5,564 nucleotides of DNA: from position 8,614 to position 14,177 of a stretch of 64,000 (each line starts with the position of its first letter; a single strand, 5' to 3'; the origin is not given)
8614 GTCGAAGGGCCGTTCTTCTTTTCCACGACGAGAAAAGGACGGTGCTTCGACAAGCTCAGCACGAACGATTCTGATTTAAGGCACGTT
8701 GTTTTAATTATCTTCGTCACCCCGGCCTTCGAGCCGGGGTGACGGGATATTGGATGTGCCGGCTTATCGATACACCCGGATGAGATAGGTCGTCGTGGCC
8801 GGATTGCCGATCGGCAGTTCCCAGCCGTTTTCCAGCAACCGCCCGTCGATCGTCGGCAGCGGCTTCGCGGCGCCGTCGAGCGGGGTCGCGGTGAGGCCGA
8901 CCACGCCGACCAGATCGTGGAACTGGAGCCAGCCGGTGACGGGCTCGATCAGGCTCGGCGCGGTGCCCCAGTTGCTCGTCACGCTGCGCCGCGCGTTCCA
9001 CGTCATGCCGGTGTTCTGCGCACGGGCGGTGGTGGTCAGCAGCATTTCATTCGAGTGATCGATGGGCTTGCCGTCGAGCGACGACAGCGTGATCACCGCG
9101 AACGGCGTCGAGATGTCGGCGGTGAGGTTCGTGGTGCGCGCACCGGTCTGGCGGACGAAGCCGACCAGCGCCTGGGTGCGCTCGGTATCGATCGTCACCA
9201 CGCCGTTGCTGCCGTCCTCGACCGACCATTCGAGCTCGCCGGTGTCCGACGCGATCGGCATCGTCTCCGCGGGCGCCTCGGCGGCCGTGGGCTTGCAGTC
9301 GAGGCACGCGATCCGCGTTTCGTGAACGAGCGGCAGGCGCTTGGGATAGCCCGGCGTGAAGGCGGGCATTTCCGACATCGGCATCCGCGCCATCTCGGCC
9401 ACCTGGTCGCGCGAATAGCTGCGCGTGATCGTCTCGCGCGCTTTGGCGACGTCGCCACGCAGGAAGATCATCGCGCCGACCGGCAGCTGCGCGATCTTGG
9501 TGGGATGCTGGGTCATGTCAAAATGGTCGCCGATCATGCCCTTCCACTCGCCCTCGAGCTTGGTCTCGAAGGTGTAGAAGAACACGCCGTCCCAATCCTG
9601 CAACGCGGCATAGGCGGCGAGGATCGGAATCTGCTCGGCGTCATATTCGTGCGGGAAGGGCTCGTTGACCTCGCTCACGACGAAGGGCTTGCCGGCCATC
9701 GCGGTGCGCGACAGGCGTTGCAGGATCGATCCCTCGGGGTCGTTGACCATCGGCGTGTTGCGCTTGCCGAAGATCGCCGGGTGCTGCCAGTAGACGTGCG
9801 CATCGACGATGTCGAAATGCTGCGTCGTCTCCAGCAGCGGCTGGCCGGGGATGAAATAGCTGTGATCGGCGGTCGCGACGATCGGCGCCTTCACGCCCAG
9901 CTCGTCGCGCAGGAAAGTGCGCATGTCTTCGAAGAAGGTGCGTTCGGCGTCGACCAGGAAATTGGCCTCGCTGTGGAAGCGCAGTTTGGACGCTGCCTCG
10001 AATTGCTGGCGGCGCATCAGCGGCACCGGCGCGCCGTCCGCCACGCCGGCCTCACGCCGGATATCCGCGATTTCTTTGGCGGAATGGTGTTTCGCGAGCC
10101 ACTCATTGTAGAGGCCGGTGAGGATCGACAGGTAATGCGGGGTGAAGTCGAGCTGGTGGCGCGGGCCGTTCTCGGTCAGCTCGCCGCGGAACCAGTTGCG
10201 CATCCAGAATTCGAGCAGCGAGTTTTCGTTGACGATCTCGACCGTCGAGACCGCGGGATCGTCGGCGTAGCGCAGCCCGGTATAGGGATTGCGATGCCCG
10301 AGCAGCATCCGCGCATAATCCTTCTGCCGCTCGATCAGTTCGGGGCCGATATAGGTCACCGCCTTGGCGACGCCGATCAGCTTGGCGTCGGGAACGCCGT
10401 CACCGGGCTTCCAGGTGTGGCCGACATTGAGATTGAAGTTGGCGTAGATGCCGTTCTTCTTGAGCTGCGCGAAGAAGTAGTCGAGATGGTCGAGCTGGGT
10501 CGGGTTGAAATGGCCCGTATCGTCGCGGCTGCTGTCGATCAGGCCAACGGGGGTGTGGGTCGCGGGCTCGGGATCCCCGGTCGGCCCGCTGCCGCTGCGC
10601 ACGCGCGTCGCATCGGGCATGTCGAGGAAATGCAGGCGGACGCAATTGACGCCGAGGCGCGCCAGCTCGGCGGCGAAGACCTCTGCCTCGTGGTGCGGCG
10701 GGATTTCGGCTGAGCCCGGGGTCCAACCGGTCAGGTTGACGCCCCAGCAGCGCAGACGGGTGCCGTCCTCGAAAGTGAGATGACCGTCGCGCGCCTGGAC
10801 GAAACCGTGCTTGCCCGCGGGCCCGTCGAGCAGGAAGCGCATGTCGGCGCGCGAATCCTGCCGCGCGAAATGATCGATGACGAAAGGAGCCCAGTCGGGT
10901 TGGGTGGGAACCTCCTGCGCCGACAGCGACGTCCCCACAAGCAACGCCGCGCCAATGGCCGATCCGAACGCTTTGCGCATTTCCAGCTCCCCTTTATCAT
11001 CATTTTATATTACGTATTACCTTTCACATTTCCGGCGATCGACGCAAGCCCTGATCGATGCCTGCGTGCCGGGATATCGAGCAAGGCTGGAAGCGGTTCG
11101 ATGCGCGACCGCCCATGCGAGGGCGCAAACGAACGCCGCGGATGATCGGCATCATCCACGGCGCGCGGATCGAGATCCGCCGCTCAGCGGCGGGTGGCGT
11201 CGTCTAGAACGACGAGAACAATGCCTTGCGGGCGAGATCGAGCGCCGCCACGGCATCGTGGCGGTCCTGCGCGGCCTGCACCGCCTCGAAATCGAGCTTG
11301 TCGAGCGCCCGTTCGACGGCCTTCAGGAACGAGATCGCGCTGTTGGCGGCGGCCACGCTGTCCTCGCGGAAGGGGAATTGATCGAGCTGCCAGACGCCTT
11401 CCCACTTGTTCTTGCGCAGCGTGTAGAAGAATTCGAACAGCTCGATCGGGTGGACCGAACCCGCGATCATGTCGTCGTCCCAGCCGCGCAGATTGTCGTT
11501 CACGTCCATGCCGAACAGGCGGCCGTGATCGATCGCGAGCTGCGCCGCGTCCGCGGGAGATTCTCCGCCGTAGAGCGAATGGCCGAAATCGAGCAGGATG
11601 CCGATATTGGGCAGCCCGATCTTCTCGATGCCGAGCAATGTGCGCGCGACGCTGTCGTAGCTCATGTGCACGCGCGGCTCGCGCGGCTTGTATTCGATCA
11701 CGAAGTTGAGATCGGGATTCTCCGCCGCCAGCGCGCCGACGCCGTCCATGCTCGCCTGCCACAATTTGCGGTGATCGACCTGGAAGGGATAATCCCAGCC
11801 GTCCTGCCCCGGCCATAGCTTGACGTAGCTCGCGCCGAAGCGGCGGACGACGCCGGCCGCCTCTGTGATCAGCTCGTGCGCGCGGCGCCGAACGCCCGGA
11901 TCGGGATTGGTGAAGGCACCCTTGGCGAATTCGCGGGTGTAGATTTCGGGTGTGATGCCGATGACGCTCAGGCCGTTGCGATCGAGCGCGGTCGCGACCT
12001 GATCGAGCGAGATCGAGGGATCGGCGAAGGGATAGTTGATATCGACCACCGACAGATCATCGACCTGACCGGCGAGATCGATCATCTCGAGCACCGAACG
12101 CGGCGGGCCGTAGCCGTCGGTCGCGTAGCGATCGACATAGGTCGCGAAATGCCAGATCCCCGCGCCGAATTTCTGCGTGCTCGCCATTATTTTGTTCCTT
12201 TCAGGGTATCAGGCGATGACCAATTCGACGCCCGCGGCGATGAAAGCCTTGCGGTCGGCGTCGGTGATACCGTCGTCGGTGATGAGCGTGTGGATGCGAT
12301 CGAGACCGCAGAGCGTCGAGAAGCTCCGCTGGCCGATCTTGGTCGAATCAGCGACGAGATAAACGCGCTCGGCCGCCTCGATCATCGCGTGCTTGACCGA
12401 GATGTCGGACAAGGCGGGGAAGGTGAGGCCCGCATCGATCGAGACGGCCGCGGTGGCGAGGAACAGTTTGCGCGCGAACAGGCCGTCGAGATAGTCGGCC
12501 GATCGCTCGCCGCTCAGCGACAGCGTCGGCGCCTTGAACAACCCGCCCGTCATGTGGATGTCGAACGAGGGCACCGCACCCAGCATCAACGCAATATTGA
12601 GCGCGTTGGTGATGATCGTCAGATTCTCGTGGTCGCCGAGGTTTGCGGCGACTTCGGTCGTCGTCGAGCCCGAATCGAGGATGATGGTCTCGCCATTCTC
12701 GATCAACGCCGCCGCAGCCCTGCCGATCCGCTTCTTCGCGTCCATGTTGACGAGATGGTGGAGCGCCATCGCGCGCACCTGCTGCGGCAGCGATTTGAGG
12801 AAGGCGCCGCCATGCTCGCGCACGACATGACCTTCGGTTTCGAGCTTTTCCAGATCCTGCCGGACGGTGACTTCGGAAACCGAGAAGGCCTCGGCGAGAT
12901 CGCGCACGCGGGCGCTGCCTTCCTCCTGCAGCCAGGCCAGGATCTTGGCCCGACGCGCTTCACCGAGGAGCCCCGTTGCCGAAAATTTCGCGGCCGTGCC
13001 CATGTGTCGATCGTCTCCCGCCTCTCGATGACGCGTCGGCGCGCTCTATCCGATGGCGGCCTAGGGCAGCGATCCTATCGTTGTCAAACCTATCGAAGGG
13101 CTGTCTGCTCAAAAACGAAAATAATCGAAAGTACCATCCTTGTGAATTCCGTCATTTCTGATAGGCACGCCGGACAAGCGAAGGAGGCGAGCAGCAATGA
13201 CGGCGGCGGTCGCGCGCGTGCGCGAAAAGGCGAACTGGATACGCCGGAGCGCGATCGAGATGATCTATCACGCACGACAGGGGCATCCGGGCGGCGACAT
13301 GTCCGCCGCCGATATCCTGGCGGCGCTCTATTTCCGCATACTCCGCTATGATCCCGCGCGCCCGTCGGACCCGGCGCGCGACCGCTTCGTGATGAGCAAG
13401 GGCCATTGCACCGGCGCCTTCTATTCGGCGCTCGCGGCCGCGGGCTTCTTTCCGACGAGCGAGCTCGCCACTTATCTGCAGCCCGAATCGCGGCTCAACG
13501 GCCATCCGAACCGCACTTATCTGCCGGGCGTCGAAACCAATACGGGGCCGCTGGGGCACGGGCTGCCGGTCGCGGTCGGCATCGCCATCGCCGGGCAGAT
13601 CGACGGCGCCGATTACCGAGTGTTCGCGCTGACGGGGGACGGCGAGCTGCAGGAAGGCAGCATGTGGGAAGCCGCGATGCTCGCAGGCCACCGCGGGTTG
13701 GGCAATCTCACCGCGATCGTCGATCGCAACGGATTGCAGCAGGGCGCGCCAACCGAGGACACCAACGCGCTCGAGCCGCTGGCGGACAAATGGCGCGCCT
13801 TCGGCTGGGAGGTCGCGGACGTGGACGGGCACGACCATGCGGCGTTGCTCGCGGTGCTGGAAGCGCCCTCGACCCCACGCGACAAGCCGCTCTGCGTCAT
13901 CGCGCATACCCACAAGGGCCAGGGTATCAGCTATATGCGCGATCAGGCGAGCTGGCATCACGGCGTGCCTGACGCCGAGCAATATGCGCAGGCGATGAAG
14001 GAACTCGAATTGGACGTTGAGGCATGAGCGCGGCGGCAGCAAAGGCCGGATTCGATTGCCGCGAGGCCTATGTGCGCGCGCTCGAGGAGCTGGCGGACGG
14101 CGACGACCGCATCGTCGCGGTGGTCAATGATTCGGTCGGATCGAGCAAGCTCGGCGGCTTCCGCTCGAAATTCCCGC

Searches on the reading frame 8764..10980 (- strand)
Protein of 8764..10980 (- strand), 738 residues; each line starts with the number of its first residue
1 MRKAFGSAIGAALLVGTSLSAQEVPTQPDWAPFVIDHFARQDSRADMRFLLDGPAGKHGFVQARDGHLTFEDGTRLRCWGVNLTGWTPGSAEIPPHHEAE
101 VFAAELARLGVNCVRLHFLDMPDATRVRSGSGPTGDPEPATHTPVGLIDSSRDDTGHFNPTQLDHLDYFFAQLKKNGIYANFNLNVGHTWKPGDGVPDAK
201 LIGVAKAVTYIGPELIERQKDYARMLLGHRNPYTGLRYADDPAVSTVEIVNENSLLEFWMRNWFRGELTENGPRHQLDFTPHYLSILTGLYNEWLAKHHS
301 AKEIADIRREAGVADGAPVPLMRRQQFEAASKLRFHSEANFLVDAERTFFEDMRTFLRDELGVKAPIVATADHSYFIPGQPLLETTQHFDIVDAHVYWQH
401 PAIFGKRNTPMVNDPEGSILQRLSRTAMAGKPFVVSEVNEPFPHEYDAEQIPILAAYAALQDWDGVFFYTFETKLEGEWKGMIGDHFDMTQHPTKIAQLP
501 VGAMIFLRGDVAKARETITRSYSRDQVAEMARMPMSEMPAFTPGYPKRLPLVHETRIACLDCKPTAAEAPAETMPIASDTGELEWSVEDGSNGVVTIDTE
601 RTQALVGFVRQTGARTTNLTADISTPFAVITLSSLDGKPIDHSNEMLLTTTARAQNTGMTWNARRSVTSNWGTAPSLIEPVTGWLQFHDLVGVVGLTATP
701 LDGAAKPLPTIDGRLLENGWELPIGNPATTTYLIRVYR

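Call 5: search_protein_families(library=pfam, proteins=[window:8764-10980:-], max_evalue=0.001)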
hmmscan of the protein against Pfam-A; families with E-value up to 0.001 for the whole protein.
window:8764-10980:- (738 aa): 0 families

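Call 6: search_protein_families(library=ncbifam, proteins=[window:8764-10980:-], max_evalue=0.001)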
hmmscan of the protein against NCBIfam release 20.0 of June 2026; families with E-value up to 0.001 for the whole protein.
window:8764-10980:- (738 aa): 0 families

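Call 73: search_solved_structures(query=window:8764-10980:-, max_evalue=0.001)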
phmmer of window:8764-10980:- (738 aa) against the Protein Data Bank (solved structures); distinct sequences matched with E-value up to 0.001: 1.
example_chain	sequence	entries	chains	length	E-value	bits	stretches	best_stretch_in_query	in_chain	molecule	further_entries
4qp0_A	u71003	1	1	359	0.00049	21.7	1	159-253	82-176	Endo-beta-mannanase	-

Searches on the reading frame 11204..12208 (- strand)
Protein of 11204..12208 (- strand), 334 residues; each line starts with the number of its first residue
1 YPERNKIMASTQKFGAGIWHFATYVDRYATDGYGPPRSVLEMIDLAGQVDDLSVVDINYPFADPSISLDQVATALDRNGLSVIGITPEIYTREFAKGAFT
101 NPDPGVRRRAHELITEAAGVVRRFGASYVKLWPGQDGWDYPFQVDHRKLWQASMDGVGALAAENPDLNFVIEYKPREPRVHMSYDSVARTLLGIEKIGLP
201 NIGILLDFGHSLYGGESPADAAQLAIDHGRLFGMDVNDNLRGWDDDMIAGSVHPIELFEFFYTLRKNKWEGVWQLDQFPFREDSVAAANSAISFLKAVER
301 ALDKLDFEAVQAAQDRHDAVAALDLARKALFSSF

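Call 5: search_protein_families(library=pfam, proteins=[window:11204-12208:-], max_evalue=0.001)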
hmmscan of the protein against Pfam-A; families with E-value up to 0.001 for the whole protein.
window:11204-12208:- (334 aa): 1 family
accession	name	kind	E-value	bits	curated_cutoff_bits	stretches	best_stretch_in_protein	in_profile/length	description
PF01261.30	AP_endonuc_2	-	8.2e-19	68.7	31.1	1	66-297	28-248/249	Xylose isomerase-like TIM barrel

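Call 6: search_protein_families(library=ncbifam, proteins=[window:11204-12208:-], max_evalue=0.001)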
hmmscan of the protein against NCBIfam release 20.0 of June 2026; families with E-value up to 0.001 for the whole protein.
window:11204-12208:- (334 aa): 6 families
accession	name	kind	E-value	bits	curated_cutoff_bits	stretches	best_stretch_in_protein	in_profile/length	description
TIGR02631.1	xylA_Arthro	equivalog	3.2e-19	69.2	447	1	68-285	70-294/382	xylose isomerase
TIGR02635.1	RhaI_grampos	equivalog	3.3e-19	69.1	531.35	1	12-329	11-338/378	L-rhamnose isomerase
NF003998.0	PRK05474.1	subfamily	2e-11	43.3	459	1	77-256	132-319/439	xylose isomerase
TIGR02630.1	xylose_isom_A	equivalog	2.5e-10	39.9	533.25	1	79-252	132-313/435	xylose isomerase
TIGR02629.1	L_rham_iso_rhiz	equivalog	3.6e-09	36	646.75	1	19-328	48-370/412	L-rhamnose catabolism isomerase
NF009115.0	PRK12465.1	subfamily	2.3e-06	26.6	888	1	39-249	107-320/445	xylose isomerase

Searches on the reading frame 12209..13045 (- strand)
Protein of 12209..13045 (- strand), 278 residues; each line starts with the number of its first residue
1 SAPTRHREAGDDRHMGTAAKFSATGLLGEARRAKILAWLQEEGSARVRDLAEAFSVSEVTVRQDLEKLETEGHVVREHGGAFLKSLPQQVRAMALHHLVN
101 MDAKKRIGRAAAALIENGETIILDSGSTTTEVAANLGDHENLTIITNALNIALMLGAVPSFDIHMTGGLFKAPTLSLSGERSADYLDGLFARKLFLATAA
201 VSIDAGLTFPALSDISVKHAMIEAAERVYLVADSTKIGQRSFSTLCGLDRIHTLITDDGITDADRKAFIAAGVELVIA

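Call 5: search_protein_families(library=pfam, proteins=[window:12209-13045:-], max_evalue=0.001)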
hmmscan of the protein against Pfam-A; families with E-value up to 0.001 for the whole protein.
window:12209-13045:- (278 aa): 12 families
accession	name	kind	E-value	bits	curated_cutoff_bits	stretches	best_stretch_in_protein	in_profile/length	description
PF00455.28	DeoRC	-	1.2e-46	159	31.8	1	100-257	2-159/160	DeoR C terminal sensor domain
PF08220.18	HTH_DeoR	-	1.6e-16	60.2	21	1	31-82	1-52/57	DeoR-like helix-turn-helix domain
PF08279.18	HTH_11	-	5.1e-08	33.1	25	1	31-75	1-46/55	HTH domain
PF00392.27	GntR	-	1.1e-06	28.6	27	1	46-82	26-62/64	Bacterial regulatory proteins, gntR family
PF04703.18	FaeA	-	4.2e-06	27.4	20.7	1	33-76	3-47/62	FaeA-like protein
PF25213.1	HVO_A0261_N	-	1.5e-05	25.2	35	1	26-79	7-59/86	HVO_A0261 N-terminal domain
PF09012.17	FeoC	-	2.8e-05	24.6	21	1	36-82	6-52/69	FeoC like transcriptional regulator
PF19187.6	HTH_PafC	-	2.8e-05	24.4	32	1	31-77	5-50/115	PafC helix-turn-helix domain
PF13404.12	HTH_AsnC-type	-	0.00012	22.2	27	1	34-69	7-42/42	AsnC-type helix-turn-helix domain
PF01022.26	HTH_5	-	0.00013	22.2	22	1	31-72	3-43/47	Bacterial regulatory protein, arsR family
PF01047.28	MarR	-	0.00028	21.2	24.6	1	33-78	6-51/59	MarR family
PF01325.25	Fe_dep_repress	-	0.0004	21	26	1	39-78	17-56/60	Iron dependent repressor, N-terminal DNA binding domain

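Call 6: search_protein_families(library=ncbifam, proteins=[window:12209-13045:-], max_evalue=0.001)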
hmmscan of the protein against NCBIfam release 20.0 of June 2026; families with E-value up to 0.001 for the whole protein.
window:12209-13045:- (278 aa): 17 families
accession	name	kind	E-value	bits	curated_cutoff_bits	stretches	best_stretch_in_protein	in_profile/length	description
NF040755.1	AgaR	equivalog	5.4e-63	212.5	260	1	30-277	6-255/256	transcriptional repressor AgaR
NF007753.1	PRK10434.1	equivalog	3.5e-55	187.3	350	1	29-277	4-252/253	glucitol operon DNA-binding transcriptional repressor SrlR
NF041397.1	TranRegGlpR_Halo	equivalog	6.4e-54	183.2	300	1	27-276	2-250/253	HTH-type transcriptional regulator GlpR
NF007316.0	PRK09802.1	equivalog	9.2e-53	179.2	351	1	29-277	16-266/269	DeoR family transcriptional regulator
NF040890.1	trans_reg_YgbI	equivalog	2.6e-38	132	400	1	30-278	5-252/253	DNA-binding transcriptional repressor YgbI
NF040887.2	trans_reg_YciT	exception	8.2e-32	110.7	450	1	30-275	3-243/246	DNA-binding transcriptional regulator YciT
NF008154.0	PRK10906.1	equivalog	9.2e-32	110.3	331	1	31-258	6-232/252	DeoR/GlpR family transcriptional regulator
NF010034.0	PRK13509.1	equivalog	1.3e-27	96.8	244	1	30-276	5-249/251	HTH-type transcriptional regulator UlaR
NF007961.0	PRK10681.1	equivalog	1.2e-25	90.4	244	1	30-263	7-238/252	DNA-binding transcriptional repressor DeoR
NF007720.0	PRK10411.1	equivalog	2.3e-16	59.9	259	1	29-258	3-233/243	L-fucose operon activator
NF033788.1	HTH_metalloreg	subfamily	2.2e-07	30.6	55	1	26-80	7-61/77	metalloregulator ArsR/SmtB family transcription factor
NF041395.1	TranRegLrpA1_Halo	equivalog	1.1e-05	25.5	250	1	29-94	4-69/142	HTH-type transcriptional regulator LrpA1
TIGR01884.1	cas_HTH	subfamily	3.5e-05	23.3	60.2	1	31-77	143-189/202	CRISPR-associated CARF protein Csa3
NF008273.0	PRK11050.1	equivalog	4.5e-05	23.1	153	1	38-84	48-95/156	manganese-binding transcriptional regulator MntR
TIGR03337.1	phnR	equivalog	0.00027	20.7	296.75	1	47-79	28-60/231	phosphonate utilization transcriptional regulator PhnR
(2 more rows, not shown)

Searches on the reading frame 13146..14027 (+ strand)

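Call 5: search_protein_families(library=pfam, proteins=[window:13146-14027:+], max_evalue=0.001)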
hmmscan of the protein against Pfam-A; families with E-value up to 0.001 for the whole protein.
window:13146-14027:+ (293 aa): 4 families
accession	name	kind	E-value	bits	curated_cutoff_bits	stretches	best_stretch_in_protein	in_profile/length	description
PF00456.26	Transketolase_N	-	5.3e-49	167.4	22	1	28-285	5-272/334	Transketolase, thiamine diphosphate binding domain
PF00676.26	E1_dh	-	7.7e-09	35.4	22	1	131-237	98-203/300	Dehydrogenase E1 component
PF02775.26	TPP_enzyme_C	-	6.1e-06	26.5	21.9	1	121-196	17-83/151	Thiamine pyrophosphate enzyme, C-terminal TPP binding domain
PF13292.11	DXP_synthase_N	-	5.4e-05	23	21.2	1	132-193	109-169/274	1-deoxy-D-xylulose-5-phosphate synthase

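Call 6: search_protein_families(library=ncbifam, proteins=[window:13146-14027:+], max_evalue=0.001)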
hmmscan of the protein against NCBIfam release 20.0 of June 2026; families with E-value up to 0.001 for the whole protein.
window:13146-14027:+ (293 aa): 12 families
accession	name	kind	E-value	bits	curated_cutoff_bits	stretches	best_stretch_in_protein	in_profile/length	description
NF004559.0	PRK05899.2-5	equivalog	2.6e-90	303.4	488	1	14-288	7-280/627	transketolase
NF004556.0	PRK05899.2-2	equivalog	4.2e-64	216.9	575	1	18-291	10-280/639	transketolase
TIGR00232.1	tktlase_bact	equivalog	1.2e-53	182.4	682.25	1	28-291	3-277/654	transketolase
NF004558.0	PRK05899.2-4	equivalog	3.3e-42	144.7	788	1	30-290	8-273/651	transketolase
TIGR03181.1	PDH_E1_alph_x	equivalog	1.6e-10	40.4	411.35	1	133-239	121-226/341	pyruvate dehydrogenase (acetyl-transferring) E1 component subunit alpha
TIGR03182.1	PDH_E1_alph_y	equivalog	6.9e-09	35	393.85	1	136-238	112-213/315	pyruvate dehydrogenase (acetyl-transferring) E1 component subunit alpha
TIGR00759.1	aceE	equivalog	5.1e-07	28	859.9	1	29-226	79-289/885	pyruvate dehydrogenase (acetyl-transferring), homodimeric type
TIGR00204.1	dxs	equivalog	1.3e-06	27.2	465.95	0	137-192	114-168/616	1-deoxy-D-xylulose-5-phosphate synthase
NF003616.0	PRK05261.1-1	subfamily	1.4e-06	26.9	777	1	123-229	130-236/788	phosphoketolase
NF008968.0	PRK12315.1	subfamily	3.2e-05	22.4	510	1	141-275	121-264/582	1-deoxy-D-xylulose-5-phosphate synthase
TIGR03186.1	AKGDH_not_PDH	exception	0.00012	20.5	1408.3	0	152-225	214-288/889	alpha-ketoglutarate dehydrogenase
NF003933.0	PRK05444.2-2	equivalog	0.00022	19.9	395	1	135-284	119-277/606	1-deoxy-D-xylulose-5-phosphate synthase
